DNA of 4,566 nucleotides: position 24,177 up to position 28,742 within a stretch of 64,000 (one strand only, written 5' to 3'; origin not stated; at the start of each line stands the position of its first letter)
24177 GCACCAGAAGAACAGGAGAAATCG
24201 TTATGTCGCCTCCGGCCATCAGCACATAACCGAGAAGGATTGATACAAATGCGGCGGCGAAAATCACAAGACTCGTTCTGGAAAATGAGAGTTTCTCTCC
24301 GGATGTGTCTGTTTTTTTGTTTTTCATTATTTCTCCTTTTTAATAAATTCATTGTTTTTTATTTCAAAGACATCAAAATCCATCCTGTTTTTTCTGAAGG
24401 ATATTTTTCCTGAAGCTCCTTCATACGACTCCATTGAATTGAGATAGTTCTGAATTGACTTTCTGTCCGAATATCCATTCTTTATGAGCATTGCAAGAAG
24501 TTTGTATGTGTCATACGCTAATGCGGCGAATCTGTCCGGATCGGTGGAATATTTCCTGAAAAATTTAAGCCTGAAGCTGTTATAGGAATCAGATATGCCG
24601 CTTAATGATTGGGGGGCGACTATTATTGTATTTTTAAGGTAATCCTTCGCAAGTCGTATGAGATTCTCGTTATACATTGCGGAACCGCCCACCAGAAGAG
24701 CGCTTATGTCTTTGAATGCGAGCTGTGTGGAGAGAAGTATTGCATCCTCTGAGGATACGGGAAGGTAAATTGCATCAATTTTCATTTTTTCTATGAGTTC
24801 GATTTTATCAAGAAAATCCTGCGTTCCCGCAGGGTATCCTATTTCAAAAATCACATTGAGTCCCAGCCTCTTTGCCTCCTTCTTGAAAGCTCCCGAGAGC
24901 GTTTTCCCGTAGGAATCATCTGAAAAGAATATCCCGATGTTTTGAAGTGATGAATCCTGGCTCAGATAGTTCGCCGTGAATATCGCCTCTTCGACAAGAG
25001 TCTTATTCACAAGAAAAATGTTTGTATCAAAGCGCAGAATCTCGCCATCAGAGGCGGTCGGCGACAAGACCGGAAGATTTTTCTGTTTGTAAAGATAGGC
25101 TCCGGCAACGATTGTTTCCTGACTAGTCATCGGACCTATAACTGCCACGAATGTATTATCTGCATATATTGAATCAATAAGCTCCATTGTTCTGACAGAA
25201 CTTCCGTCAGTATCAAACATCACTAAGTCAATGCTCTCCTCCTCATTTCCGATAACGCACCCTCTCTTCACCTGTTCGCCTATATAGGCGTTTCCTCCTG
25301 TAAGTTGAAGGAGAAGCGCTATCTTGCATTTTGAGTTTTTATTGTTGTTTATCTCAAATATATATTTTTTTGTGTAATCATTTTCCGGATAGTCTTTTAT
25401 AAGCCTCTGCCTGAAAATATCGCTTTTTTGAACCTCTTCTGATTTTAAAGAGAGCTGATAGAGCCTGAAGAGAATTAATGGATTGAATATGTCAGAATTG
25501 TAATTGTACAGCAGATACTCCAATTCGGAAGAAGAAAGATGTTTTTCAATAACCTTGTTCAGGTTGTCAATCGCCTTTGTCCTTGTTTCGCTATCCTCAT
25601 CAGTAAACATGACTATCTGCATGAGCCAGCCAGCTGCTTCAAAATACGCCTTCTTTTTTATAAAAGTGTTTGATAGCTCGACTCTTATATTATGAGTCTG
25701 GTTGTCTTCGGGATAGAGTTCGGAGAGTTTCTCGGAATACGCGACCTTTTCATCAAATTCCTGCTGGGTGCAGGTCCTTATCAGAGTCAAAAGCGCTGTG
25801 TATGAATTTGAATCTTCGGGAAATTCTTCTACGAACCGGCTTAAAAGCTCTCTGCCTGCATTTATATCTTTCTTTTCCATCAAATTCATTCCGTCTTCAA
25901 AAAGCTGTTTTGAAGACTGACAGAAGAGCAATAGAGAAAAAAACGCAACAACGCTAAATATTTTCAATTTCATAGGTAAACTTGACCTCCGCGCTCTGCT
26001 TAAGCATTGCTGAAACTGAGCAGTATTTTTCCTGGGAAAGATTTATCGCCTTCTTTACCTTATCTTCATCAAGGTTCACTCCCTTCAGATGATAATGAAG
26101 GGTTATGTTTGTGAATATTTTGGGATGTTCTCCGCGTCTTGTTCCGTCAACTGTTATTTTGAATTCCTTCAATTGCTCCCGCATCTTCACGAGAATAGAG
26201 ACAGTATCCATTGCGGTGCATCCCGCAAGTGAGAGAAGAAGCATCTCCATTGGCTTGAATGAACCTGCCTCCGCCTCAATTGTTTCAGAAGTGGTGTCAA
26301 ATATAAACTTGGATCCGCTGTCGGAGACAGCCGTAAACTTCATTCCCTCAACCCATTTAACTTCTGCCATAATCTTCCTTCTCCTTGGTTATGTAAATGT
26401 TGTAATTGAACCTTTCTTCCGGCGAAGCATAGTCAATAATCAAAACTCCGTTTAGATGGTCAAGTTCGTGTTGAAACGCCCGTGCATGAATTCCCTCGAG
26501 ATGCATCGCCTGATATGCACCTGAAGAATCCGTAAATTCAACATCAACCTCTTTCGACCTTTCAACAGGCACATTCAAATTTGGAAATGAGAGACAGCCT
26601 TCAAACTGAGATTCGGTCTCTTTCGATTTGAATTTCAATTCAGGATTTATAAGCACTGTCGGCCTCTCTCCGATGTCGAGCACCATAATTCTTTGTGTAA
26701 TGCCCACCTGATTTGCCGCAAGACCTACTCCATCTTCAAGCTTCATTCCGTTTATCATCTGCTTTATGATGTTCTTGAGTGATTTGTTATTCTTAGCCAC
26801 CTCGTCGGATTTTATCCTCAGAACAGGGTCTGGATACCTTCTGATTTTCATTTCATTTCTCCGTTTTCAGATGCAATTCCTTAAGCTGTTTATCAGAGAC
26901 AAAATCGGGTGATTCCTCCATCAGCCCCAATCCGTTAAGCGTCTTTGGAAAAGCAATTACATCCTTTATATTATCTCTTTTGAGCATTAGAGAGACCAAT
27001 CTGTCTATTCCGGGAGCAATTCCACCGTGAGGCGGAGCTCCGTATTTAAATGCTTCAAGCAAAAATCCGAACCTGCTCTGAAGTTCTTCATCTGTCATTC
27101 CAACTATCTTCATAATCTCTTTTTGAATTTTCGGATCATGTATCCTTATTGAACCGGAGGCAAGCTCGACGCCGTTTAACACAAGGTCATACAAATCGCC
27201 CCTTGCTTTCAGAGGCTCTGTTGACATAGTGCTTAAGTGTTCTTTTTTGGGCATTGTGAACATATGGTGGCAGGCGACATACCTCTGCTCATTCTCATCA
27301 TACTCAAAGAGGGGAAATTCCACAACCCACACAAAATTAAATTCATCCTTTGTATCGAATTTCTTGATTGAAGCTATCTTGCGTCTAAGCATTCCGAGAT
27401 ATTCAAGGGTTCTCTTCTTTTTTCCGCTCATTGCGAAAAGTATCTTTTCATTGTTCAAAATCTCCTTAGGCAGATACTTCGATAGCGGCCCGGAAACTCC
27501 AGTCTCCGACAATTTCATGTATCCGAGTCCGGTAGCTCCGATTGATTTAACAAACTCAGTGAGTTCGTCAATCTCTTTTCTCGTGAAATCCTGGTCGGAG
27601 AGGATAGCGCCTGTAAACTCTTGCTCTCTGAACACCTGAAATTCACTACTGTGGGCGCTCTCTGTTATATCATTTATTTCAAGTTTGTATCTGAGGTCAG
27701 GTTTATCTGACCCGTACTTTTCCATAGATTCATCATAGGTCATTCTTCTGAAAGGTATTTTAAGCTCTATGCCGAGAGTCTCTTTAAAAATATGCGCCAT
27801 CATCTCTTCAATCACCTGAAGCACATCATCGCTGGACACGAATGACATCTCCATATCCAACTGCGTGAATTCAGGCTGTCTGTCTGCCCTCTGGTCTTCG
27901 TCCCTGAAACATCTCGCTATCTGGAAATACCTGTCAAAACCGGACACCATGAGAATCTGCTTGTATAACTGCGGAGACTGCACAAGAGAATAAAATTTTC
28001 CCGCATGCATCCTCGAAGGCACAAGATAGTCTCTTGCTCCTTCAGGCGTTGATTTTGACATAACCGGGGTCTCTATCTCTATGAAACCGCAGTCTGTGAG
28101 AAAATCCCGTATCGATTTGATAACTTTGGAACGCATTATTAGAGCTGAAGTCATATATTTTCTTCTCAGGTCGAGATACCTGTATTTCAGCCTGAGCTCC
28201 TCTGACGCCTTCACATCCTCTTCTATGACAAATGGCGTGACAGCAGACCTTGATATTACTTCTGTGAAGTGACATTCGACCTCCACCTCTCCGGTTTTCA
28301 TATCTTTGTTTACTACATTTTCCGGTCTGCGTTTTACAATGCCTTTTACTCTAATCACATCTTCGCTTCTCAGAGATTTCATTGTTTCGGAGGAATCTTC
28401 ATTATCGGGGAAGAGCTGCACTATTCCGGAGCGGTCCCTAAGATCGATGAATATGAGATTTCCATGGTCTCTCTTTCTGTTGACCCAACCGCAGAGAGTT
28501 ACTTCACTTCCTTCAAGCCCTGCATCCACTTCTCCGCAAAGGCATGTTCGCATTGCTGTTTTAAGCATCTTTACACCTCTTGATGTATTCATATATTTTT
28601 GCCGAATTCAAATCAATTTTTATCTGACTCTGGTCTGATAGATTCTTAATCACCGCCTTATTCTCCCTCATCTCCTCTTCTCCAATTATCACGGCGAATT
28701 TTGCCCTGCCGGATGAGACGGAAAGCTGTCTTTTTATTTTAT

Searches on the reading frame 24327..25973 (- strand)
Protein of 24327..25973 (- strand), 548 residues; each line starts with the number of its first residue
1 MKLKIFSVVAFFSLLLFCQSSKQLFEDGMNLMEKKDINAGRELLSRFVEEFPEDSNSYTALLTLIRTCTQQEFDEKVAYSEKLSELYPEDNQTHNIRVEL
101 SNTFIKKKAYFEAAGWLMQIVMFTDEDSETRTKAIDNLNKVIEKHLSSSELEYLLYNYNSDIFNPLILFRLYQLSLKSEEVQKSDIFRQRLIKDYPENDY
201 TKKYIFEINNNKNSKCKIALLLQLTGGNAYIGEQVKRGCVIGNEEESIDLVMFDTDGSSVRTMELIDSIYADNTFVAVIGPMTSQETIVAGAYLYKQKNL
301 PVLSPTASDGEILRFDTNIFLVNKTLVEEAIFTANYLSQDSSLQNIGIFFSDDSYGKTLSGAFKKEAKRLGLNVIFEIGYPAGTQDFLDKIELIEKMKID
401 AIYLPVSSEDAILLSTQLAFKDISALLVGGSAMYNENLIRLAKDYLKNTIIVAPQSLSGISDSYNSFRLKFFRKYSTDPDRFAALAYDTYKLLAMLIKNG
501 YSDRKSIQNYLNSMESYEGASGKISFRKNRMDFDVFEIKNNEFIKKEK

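Call 22: search_protein_families(library=pfam, proteins=[window:24327-25973:-], max_evalue=0.001)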
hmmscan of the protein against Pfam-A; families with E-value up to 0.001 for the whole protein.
window:24327-25973:- (548 aa): 5 families
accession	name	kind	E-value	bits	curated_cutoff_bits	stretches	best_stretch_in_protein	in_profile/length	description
PF13458.12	Peripla_BP_6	-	2.8e-29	103.3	31.7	1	217-529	3-325/343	Periplasmic binding protein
PF01094.35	ANF_receptor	-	1.3e-09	38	25.4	1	247-539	24-351/353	Receptor family ligand binding region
PF04348.19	LppC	-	4.9e-06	25.9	28.8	1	144-375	145-378/563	LppC putative lipoprotein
PF16872.10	putAbiC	-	0.00011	23.1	22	0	117-164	13-60/80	Putative phage abortive infection protein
PF13525.12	YfiO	-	0.00022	21.5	25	0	20-145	4-120/203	Outer membrane lipoprotein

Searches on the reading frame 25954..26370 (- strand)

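Call 22: search_protein_families(library=pfam, proteins=[window:25954-26370:-], max_evalue=0.001)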
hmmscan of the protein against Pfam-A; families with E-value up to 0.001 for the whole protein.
window:25954-26370:- (138 aa): 1 family
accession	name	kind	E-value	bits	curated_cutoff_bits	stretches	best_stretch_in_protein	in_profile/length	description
PF02566.24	OsmC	-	4.7e-20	72.3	27.5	1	36-130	4-98/100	OsmC-like protein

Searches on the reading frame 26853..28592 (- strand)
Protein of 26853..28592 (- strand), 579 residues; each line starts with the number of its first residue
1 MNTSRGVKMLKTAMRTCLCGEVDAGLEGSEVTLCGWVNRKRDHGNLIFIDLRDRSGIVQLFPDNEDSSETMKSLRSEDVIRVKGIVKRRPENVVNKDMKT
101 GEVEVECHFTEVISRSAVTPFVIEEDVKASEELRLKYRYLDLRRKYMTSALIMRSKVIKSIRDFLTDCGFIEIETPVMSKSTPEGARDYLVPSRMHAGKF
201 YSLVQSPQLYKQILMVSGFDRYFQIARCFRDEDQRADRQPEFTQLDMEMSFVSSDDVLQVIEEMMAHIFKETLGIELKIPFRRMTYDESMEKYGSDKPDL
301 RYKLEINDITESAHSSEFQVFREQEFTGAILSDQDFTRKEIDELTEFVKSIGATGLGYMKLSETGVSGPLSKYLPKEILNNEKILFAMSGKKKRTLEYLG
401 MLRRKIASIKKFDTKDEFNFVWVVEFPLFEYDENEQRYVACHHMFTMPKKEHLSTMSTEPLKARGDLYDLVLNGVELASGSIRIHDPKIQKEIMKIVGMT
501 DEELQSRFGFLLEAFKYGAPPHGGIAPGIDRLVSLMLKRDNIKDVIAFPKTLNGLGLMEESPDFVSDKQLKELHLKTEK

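Call 48: list_cluster_members(proteins=[P0001, P0002, P0122, P0123, P0011, window:26853-28592:-, window:40799-42538:-, L087:3211-3750:+, L090:2416-2946:+])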
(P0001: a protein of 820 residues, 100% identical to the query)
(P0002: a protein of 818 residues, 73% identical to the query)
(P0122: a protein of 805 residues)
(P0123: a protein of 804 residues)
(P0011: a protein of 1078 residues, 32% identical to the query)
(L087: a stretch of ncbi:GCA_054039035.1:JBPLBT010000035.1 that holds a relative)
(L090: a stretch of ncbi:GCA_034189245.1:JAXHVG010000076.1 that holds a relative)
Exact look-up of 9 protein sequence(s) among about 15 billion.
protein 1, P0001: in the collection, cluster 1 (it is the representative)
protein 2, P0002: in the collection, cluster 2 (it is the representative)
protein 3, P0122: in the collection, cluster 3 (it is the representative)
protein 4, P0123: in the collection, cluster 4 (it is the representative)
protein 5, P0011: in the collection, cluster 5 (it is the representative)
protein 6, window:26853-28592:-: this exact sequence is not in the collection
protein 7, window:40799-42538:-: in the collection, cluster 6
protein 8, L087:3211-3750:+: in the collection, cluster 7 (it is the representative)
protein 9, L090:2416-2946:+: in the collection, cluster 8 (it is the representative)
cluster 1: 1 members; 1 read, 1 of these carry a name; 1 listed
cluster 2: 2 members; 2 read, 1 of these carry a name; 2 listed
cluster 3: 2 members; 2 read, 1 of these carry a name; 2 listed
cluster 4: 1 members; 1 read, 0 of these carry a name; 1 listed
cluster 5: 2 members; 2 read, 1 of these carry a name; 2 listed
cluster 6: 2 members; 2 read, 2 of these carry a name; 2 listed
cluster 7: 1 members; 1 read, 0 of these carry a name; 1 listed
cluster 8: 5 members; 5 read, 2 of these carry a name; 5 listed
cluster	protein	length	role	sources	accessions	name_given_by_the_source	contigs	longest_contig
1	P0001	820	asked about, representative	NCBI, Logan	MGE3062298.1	MAG: diguanylate cyclase [bacterium]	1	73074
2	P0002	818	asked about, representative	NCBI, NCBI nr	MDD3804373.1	MAG: diguanylate cyclase [bacterium] | diguanylate cyclase [bacterium]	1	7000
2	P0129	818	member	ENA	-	-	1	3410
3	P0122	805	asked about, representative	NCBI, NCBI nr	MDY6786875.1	MAG: diguanylate cyclase, partial [candidate division WOR-3 bacterium] | diguanylate cyclase [candidate division WOR-3 bacterium]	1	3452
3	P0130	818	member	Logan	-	-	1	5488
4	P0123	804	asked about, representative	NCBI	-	-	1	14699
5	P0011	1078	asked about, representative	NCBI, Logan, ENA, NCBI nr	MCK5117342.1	MAG: diguanylate cyclase [Candidatus Aegiribacteria sp.] | diguanylate cyclase [Candidatus Aegiribacteria sp.]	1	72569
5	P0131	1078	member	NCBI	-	-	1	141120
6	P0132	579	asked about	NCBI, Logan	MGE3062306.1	MAG: RNA polymerase sigma factor RpoD [bacterium]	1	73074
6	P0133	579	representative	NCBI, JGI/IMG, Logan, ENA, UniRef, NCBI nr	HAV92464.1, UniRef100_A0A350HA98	TPA: RNA polymerase sigma factor RpoD [candidate division WOR-3 bacterium] | RNA polymerase primary sigma factor | RNA polymerase sigma factor SigA n=1 Tax=candidate division WOR-3 bacterium TaxID=2052148 ...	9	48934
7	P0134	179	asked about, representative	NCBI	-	-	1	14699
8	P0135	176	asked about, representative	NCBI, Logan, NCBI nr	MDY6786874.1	MAG: ATP-dependent protease subunit HslV [candidate division WOR-3 bacterium] | ATP-dependent protease subunit HslV [candidate division WOR-3 bacterium]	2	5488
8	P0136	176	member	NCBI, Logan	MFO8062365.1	MAG: ATP-dependent protease subunit HslV [bacterium]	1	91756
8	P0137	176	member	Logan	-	-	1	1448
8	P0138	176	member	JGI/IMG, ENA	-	-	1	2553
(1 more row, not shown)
